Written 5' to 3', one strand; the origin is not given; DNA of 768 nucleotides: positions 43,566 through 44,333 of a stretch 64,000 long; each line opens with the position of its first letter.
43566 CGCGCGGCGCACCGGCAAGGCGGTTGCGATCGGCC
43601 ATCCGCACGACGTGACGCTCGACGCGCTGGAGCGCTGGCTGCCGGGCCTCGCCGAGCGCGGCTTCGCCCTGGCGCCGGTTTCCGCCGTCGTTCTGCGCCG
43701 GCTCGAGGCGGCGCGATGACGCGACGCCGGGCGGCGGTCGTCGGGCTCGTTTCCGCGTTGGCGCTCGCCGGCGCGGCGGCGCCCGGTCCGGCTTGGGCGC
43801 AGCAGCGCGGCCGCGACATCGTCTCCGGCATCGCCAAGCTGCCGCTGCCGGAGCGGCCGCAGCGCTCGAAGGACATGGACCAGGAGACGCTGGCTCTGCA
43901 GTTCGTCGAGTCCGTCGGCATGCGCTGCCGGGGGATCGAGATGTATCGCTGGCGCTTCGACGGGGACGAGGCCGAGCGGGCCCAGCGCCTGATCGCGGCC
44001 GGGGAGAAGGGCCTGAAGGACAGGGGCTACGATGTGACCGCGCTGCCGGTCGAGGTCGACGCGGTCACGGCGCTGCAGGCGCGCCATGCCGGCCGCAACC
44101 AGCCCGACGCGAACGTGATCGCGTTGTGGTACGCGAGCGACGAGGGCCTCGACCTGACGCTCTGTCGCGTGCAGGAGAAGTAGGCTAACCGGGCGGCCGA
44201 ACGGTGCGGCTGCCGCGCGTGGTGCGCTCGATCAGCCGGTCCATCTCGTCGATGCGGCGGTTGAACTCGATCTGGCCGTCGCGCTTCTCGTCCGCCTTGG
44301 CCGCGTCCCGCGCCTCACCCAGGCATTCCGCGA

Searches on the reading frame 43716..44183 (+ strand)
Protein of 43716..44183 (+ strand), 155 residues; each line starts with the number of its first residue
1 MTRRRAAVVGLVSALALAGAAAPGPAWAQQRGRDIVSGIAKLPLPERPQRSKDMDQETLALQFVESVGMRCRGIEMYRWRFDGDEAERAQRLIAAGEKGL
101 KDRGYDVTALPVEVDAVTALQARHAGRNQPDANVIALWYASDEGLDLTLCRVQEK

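Call 25: find_encoding_contigs(protein=window:43716-44183:+, flank=10000, max_places=6)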
Protein window:43716-44183:+ (155 aa): 11 contigs read that carry it; 6 places shown.
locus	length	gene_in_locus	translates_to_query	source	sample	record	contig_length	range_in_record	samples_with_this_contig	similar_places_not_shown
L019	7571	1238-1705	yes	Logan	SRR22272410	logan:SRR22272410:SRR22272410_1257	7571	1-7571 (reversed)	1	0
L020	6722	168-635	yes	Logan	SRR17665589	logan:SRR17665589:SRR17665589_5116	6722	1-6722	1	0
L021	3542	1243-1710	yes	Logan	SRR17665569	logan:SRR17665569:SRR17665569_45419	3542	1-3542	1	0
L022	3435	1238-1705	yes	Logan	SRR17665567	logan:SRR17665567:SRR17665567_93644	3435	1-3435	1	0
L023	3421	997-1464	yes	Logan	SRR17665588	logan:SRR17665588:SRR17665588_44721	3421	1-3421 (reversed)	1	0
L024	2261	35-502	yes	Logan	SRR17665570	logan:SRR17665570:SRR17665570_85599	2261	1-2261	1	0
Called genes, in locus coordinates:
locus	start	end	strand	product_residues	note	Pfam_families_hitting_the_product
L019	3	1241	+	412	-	?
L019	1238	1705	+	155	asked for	-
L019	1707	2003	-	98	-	-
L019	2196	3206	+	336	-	PF00756:Esterase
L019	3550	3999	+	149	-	-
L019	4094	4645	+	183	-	PF00528:BPD_transp_1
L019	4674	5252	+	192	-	-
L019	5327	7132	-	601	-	PF00353:HemolysinCabind, PF05048:NosD (weak), PF13229:Beta_helix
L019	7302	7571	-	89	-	?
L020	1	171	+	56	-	?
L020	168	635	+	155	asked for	-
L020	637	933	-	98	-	-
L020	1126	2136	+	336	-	PF00756:Esterase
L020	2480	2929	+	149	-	-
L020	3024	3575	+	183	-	PF00528:BPD_transp_1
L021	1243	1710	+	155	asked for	-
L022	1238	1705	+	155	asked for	-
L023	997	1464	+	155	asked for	-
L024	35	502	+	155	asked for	-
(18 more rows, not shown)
